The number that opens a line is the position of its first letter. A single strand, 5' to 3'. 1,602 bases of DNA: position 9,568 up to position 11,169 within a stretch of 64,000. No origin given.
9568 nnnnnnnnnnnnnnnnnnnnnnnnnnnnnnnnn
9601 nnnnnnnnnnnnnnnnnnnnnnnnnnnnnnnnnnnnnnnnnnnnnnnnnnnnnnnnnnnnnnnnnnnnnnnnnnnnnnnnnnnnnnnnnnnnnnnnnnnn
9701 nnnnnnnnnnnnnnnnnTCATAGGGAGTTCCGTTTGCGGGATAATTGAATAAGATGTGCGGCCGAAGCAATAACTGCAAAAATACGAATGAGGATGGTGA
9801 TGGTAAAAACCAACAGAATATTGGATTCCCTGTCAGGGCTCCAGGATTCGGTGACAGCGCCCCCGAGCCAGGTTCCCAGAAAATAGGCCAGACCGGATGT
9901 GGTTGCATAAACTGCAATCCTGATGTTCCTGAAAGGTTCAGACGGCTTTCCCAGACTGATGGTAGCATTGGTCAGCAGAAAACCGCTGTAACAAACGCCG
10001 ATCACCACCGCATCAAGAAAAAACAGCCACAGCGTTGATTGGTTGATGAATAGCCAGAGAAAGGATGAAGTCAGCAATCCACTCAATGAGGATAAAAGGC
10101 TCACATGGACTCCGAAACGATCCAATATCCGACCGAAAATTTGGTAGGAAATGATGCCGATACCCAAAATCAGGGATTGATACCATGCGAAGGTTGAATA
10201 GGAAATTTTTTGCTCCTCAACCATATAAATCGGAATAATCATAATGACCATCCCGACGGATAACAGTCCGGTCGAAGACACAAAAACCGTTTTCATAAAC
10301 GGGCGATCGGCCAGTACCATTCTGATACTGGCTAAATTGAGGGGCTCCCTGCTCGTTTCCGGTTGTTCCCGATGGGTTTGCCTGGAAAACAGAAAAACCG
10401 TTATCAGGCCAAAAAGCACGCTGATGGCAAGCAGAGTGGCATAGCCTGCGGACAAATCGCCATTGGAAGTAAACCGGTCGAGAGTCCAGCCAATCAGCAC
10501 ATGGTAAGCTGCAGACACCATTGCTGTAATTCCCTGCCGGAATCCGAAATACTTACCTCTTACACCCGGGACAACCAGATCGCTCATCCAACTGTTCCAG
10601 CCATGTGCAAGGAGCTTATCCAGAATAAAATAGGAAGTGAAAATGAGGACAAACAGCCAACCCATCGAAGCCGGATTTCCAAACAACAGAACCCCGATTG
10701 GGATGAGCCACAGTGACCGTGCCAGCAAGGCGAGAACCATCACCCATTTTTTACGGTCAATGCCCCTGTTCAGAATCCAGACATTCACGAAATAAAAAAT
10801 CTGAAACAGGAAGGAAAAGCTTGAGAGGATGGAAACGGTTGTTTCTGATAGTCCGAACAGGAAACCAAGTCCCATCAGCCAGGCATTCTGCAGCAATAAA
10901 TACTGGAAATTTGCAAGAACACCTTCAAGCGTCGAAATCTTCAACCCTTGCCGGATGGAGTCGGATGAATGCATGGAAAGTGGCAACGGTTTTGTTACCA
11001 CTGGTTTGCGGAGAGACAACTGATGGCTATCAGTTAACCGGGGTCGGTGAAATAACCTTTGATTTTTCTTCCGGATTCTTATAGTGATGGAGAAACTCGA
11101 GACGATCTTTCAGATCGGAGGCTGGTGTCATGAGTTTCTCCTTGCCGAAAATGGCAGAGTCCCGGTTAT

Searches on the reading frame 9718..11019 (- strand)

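Call 31: search_protein_families(library=pfam, proteins=[window:9718-11019:-], max_evalue=0.00001)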
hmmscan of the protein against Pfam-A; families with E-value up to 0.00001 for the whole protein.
window:9718-11019:- (433 aa): 2 families
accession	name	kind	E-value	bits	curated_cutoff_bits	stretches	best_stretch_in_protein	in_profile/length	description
PF07690.21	MFS_1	-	1e-28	100.7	33.4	2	50-347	22-311/347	Major Facilitator Superfamily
PF13347.12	MFS_2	-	2.6e-07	30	27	1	98-351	70-336/427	MFS/sugar transport protein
